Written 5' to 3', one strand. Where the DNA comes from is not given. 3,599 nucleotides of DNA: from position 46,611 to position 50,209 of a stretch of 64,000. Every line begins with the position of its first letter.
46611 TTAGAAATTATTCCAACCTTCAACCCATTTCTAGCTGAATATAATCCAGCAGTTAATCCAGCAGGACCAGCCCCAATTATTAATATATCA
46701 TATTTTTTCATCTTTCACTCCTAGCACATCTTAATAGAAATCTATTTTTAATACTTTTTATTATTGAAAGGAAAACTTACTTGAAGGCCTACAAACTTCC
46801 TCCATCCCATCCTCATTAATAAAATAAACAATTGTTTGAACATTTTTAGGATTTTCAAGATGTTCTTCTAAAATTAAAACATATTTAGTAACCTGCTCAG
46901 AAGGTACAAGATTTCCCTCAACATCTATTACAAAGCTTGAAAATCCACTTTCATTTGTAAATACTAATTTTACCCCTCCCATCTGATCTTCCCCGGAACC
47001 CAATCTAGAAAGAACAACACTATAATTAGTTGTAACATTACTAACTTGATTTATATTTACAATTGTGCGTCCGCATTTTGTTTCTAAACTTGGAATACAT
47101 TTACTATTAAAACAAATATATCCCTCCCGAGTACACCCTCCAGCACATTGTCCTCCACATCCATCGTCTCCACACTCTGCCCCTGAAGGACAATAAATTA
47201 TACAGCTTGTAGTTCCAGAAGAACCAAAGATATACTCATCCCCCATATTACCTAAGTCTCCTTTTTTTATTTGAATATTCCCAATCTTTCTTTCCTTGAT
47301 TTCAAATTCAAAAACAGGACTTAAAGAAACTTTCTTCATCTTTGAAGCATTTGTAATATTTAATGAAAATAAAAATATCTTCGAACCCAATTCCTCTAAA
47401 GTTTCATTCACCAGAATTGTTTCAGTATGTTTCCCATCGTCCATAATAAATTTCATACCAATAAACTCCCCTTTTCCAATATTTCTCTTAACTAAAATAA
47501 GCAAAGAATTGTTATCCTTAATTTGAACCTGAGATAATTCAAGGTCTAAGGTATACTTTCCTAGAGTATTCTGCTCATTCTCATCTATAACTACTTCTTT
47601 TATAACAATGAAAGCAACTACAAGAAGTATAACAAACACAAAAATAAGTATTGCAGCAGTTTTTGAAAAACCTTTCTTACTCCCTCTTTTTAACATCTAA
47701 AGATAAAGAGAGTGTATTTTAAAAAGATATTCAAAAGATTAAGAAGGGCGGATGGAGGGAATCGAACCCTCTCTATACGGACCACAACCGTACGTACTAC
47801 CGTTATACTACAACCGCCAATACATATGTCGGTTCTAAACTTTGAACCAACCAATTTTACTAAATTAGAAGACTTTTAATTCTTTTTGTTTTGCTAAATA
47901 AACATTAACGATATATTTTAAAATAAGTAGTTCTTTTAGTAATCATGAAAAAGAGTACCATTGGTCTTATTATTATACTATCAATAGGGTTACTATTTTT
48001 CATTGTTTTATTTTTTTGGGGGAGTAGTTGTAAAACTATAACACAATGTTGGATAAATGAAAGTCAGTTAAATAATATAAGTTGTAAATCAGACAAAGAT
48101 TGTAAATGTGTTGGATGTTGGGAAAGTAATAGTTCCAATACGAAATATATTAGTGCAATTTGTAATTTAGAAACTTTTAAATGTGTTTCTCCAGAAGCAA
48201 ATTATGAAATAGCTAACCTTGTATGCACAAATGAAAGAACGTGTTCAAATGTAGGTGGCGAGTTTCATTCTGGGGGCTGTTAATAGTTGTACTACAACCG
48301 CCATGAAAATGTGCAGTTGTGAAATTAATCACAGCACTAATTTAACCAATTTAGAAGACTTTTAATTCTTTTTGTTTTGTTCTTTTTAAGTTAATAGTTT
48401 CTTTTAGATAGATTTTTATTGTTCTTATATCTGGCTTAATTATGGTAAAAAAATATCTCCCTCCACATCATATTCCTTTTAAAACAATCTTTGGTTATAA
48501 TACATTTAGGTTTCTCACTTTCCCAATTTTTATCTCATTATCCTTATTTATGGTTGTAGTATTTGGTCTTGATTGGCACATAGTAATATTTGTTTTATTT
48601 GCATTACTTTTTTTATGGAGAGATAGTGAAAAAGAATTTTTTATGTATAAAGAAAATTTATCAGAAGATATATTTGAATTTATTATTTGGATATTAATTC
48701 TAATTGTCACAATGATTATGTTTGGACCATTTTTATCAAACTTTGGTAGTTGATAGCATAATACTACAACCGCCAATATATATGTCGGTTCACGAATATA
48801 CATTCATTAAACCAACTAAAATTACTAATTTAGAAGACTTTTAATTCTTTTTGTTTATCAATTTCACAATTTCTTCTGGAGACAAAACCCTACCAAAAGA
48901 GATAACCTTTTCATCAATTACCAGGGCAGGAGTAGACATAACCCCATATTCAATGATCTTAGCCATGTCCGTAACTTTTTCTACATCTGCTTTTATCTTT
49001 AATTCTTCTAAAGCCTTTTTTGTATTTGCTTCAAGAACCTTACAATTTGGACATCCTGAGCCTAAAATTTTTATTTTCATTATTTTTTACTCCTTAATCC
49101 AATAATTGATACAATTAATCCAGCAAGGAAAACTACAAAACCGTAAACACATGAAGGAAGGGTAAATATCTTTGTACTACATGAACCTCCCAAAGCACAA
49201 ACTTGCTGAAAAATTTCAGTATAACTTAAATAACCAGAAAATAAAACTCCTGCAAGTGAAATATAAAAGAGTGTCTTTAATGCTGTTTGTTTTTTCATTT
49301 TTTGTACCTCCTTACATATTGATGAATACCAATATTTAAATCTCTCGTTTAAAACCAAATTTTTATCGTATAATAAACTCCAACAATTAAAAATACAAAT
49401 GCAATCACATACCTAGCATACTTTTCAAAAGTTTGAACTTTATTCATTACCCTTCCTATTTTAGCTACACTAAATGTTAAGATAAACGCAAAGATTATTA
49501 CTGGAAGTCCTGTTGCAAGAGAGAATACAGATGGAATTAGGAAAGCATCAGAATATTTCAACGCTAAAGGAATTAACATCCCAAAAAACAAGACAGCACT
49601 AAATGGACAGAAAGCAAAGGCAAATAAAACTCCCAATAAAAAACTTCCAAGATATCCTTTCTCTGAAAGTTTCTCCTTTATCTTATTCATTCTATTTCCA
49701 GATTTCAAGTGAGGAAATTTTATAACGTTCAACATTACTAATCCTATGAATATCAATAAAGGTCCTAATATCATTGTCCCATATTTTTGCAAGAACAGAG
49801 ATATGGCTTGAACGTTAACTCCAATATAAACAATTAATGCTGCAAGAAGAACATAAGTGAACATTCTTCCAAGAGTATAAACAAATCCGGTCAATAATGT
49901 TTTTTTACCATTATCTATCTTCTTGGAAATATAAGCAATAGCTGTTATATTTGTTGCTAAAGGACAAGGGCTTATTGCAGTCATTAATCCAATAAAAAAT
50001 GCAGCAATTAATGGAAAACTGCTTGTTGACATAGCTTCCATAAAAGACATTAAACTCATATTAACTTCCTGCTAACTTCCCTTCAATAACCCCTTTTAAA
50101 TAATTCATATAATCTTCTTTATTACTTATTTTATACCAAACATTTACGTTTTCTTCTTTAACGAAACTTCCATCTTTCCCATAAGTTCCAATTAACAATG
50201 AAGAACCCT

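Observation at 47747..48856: tRNA-His-linked tandem array: three copies of a roughly 90-100-bp segment bracket two small ORF cassettes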

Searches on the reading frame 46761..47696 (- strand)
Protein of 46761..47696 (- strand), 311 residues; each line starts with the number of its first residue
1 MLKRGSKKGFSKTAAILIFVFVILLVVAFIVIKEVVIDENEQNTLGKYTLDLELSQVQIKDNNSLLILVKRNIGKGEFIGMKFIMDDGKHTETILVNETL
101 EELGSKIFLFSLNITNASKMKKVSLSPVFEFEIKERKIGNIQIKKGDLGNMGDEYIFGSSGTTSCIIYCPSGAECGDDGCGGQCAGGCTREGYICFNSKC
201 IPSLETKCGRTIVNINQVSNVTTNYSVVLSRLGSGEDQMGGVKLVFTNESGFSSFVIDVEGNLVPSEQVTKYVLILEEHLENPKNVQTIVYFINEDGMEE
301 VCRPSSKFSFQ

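Call 38: search_protein_families(library=pfam, proteins=[window:46764-47696:-], max_evalue=0.01)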
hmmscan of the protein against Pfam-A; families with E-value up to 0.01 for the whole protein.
window:46764-47696:- (311 aa): 0 families

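Call 66: find_encoding_contigs(protein=window:46761-47696:-, flank=5000, max_places=10)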
Protein window:46761-47696:- (311 aa): 2 contigs read that carry it; 1 place shown.
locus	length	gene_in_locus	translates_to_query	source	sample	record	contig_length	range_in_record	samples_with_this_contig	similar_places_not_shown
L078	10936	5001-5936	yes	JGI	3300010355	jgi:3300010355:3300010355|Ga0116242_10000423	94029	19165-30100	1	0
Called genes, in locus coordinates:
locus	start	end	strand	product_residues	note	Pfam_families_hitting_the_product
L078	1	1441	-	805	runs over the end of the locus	PF01326:PPDK_N, PF00391:PEP-utilizers, PF02896:PEP-utilizers_C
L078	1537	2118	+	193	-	PF13828:DUF4190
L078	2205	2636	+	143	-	-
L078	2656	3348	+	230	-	PF02683:DsbD_TM, PF13386:DsbD_2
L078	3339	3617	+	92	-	-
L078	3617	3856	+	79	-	PF13192:Thioredoxin_3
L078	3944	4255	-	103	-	-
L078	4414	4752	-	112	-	-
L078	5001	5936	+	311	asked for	-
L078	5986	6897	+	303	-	PF00890:FAD_binding_2 (weak), PF01134:GIDA (faint), PF01266:DAO (faint), PF01946:Thi4 (weak), PF03486:HI0933_like (faint), PF07992:Pyr_redox_2, PF13738:Pyr_redox_3, PF00070:Pyr_redox, +1 more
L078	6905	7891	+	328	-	PF01866:Diphthamide_syn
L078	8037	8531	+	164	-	PF01451:LMWPc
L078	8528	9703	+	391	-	PF00152:tRNA-synt_2 (weak), PF01409:tRNA-synt_2d (weak), PF13393:tRNA-synt_His, PF00587:tRNA-synt_2b (weak), PF03129:HGTP_anticodon (weak)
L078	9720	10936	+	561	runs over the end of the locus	PF20990:DUF2207_C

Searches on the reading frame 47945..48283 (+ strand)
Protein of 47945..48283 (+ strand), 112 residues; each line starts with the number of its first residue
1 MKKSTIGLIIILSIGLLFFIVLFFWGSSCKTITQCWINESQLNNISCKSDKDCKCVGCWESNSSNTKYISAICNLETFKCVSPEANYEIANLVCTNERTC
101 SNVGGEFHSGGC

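Call 14: find_encoding_contigs(protein=window:47945-48283:+, flank=6000, max_places=10)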
Protein window:47945-48283:+ (112 aa): 5 contigs read that carry it; 4 places shown.
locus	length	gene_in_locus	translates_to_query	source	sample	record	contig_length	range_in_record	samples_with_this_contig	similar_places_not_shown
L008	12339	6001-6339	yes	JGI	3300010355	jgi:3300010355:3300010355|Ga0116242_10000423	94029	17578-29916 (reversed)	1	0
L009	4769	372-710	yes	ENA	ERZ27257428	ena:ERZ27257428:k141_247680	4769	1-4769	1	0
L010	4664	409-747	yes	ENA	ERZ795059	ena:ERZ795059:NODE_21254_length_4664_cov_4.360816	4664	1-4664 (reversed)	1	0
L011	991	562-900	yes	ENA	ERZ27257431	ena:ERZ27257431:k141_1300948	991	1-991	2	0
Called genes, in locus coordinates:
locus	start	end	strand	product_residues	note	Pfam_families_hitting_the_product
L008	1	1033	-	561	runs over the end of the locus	PF20990:DUF2207_C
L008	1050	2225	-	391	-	PF00152:tRNA-synt_2 (weak), PF01409:tRNA-synt_2d (weak), PF13393:tRNA-synt_His, PF00587:tRNA-synt_2b (weak), PF03129:HGTP_anticodon (weak)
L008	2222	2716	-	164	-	PF01451:LMWPc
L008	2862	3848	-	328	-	PF01866:Diphthamide_syn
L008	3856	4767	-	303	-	PF00890:FAD_binding_2 (weak), PF01134:GIDA (faint), PF01266:DAO (faint), PF01946:Thi4 (weak), PF03486:HI0933_like (faint), PF07992:Pyr_redox_2, PF13738:Pyr_redox_3, PF00070:Pyr_redox, +1 more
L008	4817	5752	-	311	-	-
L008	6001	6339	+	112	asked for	-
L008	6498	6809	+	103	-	-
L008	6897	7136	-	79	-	PF13192:Thioredoxin_3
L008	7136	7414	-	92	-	-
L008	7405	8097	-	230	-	PF02683:DsbD_TM, PF13386:DsbD_2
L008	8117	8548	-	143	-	-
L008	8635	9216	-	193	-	PF13828:DUF4190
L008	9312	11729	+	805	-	PF01326:PPDK_N, PF00391:PEP-utilizers, PF02896:PEP-utilizers_C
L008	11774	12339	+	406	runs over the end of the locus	PF01136:Peptidase_U32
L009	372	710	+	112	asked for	-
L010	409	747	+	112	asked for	-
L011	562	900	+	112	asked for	-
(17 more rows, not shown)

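Call 38: search_protein_families(library=pfam, proteins=[window:47945-48280:+], max_evalue=0.01)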
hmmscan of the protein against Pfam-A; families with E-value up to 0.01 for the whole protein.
window:47945-48280:+ (112 aa): 0 families

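Call 67: find_homologous_proteins(query=window:47945-48280:+, max_evalue=0.001)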
Query window:47945-48280:+ (112 aa): 2 proteins with E <= 0.001 among 6 candidates.
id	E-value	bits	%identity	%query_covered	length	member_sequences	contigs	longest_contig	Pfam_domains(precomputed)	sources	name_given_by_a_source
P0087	8.1e-58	212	85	100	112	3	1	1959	-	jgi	jgi:hypothetical protein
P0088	3.3e-45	171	70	100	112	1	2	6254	-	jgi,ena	jgi:hypothetical protein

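Call 68: find_encoding_contigs(protein=P0088, flank=6000, max_places=4)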
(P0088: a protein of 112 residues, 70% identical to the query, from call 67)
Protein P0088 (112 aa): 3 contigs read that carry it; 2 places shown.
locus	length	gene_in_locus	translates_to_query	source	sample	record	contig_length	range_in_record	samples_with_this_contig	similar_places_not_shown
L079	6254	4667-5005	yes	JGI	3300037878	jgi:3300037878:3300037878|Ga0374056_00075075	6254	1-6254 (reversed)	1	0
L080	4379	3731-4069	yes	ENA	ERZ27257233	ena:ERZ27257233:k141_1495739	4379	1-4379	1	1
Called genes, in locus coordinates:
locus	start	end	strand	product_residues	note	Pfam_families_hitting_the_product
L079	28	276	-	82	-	-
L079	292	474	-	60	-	-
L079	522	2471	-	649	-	PF00122:E1-E2_ATPase, PF00702:Hydrolase, PF08282:Hydrolase_3 (faint)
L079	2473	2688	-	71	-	PF00403:HMA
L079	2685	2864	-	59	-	-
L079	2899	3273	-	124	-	PF13473:Cupredoxin_1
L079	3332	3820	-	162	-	PF13473:Cupredoxin_1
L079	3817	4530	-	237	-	-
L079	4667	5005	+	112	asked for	-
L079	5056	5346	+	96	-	-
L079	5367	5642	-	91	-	PF14947:HTH_45, PF14277:DUF4364 (weak)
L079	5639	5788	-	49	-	-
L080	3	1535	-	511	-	?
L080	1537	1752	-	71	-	PF00403:HMA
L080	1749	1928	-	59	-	-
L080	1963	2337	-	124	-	PF13473:Cupredoxin_1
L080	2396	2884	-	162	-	PF13473:Cupredoxin_1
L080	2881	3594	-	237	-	-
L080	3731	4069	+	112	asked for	-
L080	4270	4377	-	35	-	?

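Call 69: find_encoding_contigs(protein=P0087, flank=3000, max_places=4)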
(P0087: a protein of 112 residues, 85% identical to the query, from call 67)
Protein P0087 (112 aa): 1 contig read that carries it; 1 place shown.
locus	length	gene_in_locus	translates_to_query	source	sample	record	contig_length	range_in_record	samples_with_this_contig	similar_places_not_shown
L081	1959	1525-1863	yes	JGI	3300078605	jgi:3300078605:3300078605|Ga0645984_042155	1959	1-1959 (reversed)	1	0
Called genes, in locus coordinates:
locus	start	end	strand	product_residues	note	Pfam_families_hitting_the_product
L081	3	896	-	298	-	?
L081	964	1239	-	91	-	PF07043:DUF1328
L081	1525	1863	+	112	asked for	-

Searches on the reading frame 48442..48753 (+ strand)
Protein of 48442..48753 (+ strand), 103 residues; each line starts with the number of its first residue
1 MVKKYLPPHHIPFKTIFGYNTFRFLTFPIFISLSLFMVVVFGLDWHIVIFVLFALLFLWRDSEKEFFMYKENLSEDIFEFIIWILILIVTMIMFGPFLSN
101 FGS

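Call 15: find_encoding_contigs(protein=window:48442-48753:+, flank=6000, max_places=10)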
Protein window:48442-48753:+ (103 aa): 2 contigs read that carry it; 1 place shown.
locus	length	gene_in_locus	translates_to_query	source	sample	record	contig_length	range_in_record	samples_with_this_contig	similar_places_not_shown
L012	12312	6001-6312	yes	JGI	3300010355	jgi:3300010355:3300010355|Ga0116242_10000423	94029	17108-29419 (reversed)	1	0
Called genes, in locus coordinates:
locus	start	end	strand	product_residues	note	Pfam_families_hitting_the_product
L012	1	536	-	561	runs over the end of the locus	PF20990:DUF2207_C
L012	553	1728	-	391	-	PF00152:tRNA-synt_2 (weak), PF01409:tRNA-synt_2d (weak), PF13393:tRNA-synt_His, PF00587:tRNA-synt_2b (weak), PF03129:HGTP_anticodon (weak)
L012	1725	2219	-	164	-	PF01451:LMWPc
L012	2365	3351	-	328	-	PF01866:Diphthamide_syn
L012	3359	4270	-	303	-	PF00890:FAD_binding_2 (weak), PF01134:GIDA (faint), PF01266:DAO (faint), PF01946:Thi4 (weak), PF03486:HI0933_like (faint), PF07992:Pyr_redox_2, PF13738:Pyr_redox_3, PF00070:Pyr_redox, +1 more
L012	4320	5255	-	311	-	-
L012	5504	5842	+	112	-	-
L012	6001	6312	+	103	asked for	-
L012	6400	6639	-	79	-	PF13192:Thioredoxin_3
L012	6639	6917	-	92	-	-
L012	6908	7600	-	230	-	PF02683:DsbD_TM, PF13386:DsbD_2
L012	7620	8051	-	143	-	-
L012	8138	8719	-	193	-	PF13828:DUF4190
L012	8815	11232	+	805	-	PF01326:PPDK_N, PF00391:PEP-utilizers, PF02896:PEP-utilizers_C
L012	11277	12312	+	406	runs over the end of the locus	PF01136:Peptidase_U32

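Call 38: search_protein_families(library=pfam, proteins=[window:48442-48750:+], max_evalue=0.01)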
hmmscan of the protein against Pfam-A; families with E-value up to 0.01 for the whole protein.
window:48442-48750:+ (103 aa): 0 families

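Call 82: find_homologous_proteins(query=window:48442-48750:+, max_evalue=0.001)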
Query window:48442-48750:+ (103 aa): 2 proteins with E <= 0.001 among 4 candidates.
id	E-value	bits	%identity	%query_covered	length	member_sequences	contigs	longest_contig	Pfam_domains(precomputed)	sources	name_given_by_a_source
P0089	2.7e-59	216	100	100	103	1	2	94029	-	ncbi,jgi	-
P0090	1.1e-50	188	88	97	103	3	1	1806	-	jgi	jgi:hypothetical protein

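Call 83: find_encoding_contigs(protein=P0090, flank=3000, max_places=4)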
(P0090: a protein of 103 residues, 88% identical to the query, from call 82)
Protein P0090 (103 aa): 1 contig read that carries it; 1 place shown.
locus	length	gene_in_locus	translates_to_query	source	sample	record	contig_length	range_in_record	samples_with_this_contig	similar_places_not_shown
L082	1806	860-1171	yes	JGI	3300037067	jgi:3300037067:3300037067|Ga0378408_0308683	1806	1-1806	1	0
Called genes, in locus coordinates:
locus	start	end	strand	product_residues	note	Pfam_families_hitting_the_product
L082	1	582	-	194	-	?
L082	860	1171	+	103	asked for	-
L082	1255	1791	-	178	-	PF13828:DUF4190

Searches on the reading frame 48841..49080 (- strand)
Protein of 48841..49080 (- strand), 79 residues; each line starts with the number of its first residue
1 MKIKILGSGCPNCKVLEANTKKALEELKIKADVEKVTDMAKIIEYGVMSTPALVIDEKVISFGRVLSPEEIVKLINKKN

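Call 13: find_encoding_contigs(protein=window:48841-49080:-, flank=6000, max_places=10)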
Protein window:48841-49080:- (79 aa): 9 contigs read that carry it; 7 places shown.
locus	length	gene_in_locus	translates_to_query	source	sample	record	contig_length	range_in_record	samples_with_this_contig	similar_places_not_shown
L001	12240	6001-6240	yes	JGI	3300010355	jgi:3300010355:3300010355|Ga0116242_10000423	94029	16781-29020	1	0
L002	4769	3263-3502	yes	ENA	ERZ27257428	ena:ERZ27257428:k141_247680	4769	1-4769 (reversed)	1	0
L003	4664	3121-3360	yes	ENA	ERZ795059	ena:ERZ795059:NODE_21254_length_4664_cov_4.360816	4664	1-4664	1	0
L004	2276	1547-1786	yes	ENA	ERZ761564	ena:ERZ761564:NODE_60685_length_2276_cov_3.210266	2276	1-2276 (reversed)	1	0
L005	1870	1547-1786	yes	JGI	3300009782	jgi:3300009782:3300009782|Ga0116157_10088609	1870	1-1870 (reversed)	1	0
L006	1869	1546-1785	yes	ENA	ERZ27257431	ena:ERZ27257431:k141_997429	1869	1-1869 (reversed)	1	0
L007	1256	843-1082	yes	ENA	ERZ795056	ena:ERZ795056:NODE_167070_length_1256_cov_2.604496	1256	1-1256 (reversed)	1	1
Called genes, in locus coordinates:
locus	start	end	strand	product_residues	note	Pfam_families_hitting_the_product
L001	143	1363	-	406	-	PF01136:Peptidase_U32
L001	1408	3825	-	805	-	PF01326:PPDK_N, PF00391:PEP-utilizers, PF02896:PEP-utilizers_C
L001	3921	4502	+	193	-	PF13828:DUF4190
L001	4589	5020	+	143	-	-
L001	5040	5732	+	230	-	PF02683:DsbD_TM, PF13386:DsbD_2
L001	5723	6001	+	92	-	-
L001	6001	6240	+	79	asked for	PF13192:Thioredoxin_3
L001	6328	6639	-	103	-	-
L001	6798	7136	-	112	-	-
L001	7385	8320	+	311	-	-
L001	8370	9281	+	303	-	PF00890:FAD_binding_2 (weak), PF01134:GIDA (faint), PF01266:DAO (faint), PF01946:Thi4 (weak), PF03486:HI0933_like (faint), PF07992:Pyr_redox_2, PF13738:Pyr_redox_3, PF00070:Pyr_redox, +1 more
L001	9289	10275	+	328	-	PF01866:Diphthamide_syn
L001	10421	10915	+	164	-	PF01451:LMWPc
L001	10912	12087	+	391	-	PF00152:tRNA-synt_2 (weak), PF01409:tRNA-synt_2d (weak), PF13393:tRNA-synt_His, PF00587:tRNA-synt_2b (weak), PF03129:HGTP_anticodon (weak)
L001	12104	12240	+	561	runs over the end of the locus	PF20990:DUF2207_C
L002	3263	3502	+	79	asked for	PF13192:Thioredoxin_3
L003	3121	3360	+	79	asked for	PF13192:Thioredoxin_3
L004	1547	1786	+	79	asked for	PF13192:Thioredoxin_3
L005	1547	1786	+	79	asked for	PF13192:Thioredoxin_3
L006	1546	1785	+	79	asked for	PF13192:Thioredoxin_3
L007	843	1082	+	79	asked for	PF13192:Thioredoxin_3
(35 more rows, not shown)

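Call 80: search_protein_families(library=ncbifam, proteins=[window:48841-49077:-], max_evalue=0.001)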
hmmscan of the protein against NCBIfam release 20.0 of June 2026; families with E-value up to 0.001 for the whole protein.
window:48841-49077:- (78 aa): 5 families
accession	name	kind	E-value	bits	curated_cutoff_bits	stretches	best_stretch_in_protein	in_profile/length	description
TIGR00412.2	redox_disulf_2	subfamily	1.3e-31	108.8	62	1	1-75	1-75/75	MTH895/ArsE family thioredoxin-like protein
TIGR00411.1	redox_disulf_1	equivalog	1.1e-09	38.2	92.75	1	5-77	6-81/82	MJ0307 family thioredoxin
TIGR03143.1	AhpF_homolog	hypoth_equivalog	5.7e-05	21.9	687.65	1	9-74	488-554/555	putative alkyl hydroperoxide reductase F subunit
TIGR02196.1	GlrX_YruB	hypoth_equivalog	0.00018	21.9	88.55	1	8-60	9-62/74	glutaredoxin-like protein, YruB-family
TIGR02187.2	PDO_seleno_TRX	equivalog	0.00029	20.3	185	1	8-68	139-201/209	protein disulfide oxidoreductase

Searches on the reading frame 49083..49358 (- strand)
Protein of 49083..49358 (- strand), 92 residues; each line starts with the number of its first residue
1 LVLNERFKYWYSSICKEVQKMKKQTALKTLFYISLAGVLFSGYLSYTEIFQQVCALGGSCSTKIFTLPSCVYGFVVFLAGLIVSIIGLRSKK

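Call 38: search_protein_families(library=pfam, proteins=[window:49083-49358:-], max_evalue=0.01)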
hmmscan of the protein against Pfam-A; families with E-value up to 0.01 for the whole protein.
window:49083-49358:- (92 aa): 1 family
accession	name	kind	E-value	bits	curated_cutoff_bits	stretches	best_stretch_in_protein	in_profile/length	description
PF07884.19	VKOR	-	0.00057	20.5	27.5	0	24-54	84-116/134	Vitamin K epoxide reductase family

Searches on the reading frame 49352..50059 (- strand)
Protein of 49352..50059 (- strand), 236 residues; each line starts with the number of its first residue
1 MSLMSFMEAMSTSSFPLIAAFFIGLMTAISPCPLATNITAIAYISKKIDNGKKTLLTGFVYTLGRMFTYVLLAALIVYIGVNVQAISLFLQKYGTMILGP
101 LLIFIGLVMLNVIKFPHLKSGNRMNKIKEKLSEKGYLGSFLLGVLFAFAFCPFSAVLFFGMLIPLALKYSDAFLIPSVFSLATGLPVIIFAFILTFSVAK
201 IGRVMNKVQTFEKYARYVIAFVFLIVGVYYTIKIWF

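Call 80: search_protein_families(library=ncbifam, proteins=[window:49352-50059:-], max_evalue=0.001)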
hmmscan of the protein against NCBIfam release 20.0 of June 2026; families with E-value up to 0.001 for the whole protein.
window:49352-50059:- (236 aa): 2 families
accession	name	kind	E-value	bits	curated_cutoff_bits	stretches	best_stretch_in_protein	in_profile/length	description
NF040495.1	tranport_ArsG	equivalog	5.1e-90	300.8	200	1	12-234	2-224/225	aromatic aminobenezylarsenical efflux permease ArsG family transporter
NF001419.0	PRK00293.1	subfamily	4.4e-07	28.9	330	1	8-211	163-369/574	protein-disulfide reductase DsbD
